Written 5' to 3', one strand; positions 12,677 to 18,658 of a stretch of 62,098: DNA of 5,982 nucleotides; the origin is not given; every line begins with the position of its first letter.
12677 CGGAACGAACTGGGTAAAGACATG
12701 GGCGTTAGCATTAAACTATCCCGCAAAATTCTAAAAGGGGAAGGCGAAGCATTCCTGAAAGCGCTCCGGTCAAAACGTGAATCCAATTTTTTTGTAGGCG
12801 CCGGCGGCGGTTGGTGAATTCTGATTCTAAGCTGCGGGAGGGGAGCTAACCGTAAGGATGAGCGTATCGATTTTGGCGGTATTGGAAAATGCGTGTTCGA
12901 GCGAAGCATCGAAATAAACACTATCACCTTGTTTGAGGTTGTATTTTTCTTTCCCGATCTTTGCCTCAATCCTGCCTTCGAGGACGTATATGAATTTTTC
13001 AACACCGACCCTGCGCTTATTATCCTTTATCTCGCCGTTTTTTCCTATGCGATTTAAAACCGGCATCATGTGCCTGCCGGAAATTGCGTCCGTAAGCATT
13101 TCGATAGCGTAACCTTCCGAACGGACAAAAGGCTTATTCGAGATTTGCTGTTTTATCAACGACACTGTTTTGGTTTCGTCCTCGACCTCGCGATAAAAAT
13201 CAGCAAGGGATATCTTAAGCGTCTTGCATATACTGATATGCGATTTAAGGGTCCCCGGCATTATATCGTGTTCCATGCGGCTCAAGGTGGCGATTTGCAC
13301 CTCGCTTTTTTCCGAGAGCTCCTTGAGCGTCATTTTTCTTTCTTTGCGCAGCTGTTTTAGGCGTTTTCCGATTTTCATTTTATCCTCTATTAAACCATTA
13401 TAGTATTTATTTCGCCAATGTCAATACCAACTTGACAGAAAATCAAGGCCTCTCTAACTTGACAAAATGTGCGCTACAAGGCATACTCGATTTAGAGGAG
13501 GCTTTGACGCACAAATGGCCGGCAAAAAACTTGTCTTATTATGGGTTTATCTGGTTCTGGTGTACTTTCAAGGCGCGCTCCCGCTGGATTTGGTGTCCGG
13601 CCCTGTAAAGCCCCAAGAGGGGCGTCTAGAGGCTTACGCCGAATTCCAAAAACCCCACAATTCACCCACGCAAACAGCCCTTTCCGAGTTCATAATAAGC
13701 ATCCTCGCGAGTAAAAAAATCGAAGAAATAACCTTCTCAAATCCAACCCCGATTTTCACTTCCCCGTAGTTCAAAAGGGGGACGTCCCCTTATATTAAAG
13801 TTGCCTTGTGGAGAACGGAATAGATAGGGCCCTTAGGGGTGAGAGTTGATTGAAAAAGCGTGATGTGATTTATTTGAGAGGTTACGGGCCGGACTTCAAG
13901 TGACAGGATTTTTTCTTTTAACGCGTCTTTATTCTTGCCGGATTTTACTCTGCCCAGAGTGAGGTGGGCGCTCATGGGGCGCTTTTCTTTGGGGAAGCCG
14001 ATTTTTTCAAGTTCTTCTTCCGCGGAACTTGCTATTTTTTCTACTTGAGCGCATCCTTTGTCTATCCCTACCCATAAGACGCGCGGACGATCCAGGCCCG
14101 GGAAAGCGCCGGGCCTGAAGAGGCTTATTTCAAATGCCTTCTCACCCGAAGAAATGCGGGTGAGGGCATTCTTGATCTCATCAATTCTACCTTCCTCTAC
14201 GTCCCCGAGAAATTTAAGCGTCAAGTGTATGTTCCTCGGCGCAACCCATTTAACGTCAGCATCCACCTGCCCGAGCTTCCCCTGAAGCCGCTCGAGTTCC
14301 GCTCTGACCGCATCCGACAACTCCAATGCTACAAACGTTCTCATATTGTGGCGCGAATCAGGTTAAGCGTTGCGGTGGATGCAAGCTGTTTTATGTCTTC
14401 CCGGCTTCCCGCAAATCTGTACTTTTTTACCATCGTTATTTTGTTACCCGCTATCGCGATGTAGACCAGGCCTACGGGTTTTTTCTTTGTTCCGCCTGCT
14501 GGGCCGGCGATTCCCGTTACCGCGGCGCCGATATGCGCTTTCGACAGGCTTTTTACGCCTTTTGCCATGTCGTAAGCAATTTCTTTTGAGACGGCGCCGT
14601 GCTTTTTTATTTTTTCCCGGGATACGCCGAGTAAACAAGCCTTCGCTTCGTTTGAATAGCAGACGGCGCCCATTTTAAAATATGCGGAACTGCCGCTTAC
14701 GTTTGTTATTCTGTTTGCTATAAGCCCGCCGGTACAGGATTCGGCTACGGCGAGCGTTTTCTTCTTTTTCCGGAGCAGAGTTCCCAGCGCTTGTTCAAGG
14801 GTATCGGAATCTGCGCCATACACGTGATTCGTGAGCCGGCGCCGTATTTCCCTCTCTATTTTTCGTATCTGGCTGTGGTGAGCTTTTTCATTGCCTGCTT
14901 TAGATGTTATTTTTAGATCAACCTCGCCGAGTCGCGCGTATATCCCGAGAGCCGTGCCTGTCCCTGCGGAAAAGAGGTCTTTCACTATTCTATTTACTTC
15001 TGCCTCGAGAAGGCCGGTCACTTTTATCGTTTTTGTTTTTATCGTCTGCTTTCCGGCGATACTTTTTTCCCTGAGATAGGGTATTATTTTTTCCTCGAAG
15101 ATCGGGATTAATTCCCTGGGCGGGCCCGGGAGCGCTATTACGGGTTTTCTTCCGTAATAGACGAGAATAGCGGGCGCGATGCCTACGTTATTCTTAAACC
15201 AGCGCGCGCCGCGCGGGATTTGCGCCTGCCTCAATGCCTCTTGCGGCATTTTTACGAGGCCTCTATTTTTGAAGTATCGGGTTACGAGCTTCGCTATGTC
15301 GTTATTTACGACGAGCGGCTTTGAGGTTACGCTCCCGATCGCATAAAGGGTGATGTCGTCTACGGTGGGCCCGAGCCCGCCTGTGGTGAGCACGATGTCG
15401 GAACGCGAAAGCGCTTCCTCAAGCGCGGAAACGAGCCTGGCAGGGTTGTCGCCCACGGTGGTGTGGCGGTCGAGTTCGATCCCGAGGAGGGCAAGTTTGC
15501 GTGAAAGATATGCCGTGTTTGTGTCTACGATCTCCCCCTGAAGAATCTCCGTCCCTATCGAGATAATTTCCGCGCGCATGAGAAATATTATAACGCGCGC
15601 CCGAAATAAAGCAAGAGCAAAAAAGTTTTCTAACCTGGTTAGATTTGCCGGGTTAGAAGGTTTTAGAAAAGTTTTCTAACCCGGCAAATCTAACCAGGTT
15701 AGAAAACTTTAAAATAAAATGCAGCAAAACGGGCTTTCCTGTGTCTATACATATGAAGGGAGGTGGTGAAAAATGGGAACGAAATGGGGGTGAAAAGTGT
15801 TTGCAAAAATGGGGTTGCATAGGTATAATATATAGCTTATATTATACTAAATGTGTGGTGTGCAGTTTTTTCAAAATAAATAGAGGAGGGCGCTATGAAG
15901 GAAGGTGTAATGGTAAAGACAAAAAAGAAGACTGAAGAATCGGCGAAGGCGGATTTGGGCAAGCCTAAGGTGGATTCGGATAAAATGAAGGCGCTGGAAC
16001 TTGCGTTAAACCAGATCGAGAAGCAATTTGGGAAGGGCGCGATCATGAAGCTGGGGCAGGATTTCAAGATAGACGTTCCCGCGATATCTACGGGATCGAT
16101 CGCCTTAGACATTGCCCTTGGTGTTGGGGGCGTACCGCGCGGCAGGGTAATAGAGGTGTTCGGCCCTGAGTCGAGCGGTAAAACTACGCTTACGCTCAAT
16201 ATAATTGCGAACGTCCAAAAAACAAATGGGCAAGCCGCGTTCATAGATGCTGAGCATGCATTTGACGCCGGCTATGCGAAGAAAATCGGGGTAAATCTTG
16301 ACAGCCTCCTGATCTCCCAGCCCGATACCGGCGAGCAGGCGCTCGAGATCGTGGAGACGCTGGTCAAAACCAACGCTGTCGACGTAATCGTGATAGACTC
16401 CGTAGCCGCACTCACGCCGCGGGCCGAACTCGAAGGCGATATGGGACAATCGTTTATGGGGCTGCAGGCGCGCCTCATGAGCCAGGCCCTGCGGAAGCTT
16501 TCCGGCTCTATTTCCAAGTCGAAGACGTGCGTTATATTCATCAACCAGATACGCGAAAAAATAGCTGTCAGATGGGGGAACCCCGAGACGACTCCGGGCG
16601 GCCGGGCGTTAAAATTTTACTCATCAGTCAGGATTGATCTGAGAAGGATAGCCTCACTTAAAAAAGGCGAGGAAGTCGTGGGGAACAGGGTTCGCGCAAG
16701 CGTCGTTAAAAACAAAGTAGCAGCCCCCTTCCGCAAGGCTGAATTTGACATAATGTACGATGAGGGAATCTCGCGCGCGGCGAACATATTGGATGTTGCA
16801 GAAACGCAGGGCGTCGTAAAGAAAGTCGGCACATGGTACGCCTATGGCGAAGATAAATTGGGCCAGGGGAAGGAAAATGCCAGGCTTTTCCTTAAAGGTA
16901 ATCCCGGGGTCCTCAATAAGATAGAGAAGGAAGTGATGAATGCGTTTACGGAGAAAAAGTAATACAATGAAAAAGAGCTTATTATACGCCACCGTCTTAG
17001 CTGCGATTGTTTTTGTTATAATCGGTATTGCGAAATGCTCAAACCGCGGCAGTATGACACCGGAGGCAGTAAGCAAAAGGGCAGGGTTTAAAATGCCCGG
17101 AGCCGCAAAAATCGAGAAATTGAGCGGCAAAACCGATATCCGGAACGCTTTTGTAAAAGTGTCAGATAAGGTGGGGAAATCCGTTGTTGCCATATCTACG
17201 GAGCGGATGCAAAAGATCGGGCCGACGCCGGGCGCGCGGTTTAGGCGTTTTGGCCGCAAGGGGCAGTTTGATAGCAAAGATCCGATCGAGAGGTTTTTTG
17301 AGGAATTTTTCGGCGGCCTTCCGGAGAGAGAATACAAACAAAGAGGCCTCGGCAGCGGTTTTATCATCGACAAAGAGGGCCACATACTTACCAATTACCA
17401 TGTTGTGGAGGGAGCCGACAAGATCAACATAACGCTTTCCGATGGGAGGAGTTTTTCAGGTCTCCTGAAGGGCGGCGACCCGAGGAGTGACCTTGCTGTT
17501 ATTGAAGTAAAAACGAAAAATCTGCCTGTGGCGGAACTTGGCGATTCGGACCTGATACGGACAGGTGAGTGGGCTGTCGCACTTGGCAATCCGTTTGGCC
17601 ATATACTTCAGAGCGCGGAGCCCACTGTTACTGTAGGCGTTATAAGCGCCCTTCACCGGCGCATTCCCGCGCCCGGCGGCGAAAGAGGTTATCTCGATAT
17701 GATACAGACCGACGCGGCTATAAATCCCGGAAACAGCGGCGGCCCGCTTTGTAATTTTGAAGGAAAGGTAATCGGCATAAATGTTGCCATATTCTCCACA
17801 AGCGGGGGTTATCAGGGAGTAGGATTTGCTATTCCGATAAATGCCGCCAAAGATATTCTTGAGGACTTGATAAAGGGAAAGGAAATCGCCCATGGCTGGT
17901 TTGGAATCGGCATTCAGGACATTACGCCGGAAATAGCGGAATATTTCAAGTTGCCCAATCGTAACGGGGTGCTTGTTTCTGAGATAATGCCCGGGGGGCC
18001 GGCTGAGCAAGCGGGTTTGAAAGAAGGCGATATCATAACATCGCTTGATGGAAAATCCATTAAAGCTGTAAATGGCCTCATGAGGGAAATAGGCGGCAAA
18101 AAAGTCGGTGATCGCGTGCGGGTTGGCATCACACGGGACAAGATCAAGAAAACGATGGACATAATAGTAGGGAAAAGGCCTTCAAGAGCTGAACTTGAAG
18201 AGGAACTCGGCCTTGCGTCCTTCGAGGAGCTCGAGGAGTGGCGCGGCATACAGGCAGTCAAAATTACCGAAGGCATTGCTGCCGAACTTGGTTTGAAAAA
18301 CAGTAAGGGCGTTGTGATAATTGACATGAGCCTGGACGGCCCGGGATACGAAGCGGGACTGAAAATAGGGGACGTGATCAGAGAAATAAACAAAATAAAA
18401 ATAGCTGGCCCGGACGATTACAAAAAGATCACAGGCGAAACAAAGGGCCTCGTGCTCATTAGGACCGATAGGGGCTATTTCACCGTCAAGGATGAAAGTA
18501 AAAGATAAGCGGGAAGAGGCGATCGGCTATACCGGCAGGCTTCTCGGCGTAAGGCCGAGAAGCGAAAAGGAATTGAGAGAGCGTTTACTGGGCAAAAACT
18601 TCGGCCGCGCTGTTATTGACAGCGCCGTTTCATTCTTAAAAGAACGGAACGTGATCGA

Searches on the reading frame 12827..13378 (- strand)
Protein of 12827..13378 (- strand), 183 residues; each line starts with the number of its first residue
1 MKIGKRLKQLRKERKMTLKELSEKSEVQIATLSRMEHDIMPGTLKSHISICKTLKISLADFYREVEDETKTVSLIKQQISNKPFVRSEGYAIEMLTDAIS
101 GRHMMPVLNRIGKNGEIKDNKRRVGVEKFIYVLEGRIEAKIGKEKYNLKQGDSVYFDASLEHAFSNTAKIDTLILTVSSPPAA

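Call 82: search_protein_families(library=pfam, proteins=[window:12827-13378:-], max_evalue=0.0001)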
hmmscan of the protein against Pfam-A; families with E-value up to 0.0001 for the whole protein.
window:12827-13378:- (183 aa): 4 families
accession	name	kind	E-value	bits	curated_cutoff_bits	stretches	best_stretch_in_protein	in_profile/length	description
PF07883.17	Cupin_2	-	2.2e-12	47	27.2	1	127-176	19-68/70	Cupin domain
PF12844.13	HTH_19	-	3.4e-07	30.5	30.2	1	4-62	1-59/64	Helix-turn-helix domain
PF13443.12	HTH_26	-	6.8e-07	29.9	22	1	6-62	1-58/63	Cro/C1-type HTH DNA-binding domain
PF01381.28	HTH_3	-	1.4e-06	28.7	23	1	7-60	1-54/55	Helix-turn-helix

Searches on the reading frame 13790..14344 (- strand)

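Call 83: search_protein_families(library=pfam, proteins=[window:13790-14344:-], max_evalue=0.0001)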
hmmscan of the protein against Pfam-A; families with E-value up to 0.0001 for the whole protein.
window:13790-14344:- (184 aa): 3 families
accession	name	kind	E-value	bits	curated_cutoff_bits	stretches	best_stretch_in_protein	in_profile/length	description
PF02834.22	LigT_PEase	-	1.4e-31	109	23.3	2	8-91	2-87/87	LigT like Phosphoesterase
PF13563.12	2_5_RNA_ligase2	-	8.8e-14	52.2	27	1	11-165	3-147/152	2'-5' RNA ligase superfamily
PF10469.15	AKAP7_NLS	-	7.8e-05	23.1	24.4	0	4-158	4-172/208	AKAP7 2'5' RNA ligase-like domain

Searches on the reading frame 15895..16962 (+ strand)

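Call 83: search_protein_families(library=pfam, proteins=[window:15895-16962:+], max_evalue=0.0001)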
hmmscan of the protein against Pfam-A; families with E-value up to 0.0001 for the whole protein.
window:15895-16962:+ (355 aa): 5 families
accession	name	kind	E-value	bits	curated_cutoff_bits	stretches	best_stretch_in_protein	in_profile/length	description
PF00154.27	RecA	-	1.4e-134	448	27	1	32-293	1-262/262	recA bacterial DNA recombination protein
PF21096.2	RecA_C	-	4.8e-20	71.9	27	1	297-351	2-56/57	RecA C-terminal domain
PF08423.17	Rad51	-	1.2e-09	38.3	22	1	63-252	7-212/244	Rad51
PF06745.19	ATPase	-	6.9e-06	26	26.6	0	66-138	3-77/231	KaiC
PF01637.24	ATPase_2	-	2.1e-05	24.9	33.2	1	85-171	22-79/225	ATPase domain predominantly from Archaea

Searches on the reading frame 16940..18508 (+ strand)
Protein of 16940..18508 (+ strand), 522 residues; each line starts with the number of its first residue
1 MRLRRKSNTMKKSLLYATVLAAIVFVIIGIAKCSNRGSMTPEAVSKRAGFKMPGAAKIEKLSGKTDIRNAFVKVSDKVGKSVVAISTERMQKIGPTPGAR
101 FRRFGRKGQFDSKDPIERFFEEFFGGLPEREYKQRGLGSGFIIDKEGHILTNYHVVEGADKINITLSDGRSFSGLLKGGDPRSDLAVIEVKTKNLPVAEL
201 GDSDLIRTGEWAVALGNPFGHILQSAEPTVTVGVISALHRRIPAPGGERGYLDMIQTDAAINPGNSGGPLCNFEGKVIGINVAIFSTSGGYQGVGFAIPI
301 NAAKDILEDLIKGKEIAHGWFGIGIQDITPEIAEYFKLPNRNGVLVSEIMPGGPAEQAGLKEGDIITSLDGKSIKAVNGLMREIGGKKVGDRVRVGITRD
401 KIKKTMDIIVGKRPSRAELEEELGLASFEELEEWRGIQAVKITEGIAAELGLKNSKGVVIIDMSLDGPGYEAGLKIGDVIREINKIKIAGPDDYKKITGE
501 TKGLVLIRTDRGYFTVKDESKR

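Call 83: search_protein_families(library=pfam, proteins=[window:16940-18508:+], max_evalue=0.0001)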
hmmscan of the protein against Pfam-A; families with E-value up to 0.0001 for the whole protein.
window:16940-18508:+ (522 aa): 5 families
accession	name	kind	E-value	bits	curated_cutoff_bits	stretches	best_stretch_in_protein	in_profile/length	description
PF13365.12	Trypsin_2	-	1.2e-32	114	27.6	1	138-280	1-144/144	Trypsin-like peptidase domain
PF13180.12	PDZ_2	-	1.9e-22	79.7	27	1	340-409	10-79/80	PDZ domain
PF17820.7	PDZ_6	-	5.5e-17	61.7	27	2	346-375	2-31/54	PDZ domain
PF00595.29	PDZ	-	8.2e-17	61.8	23.2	1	314-395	6-78/81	PDZ domain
PF00089.32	Trypsin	-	5.5e-15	56.2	20.6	1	138-306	27-219/220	Trypsin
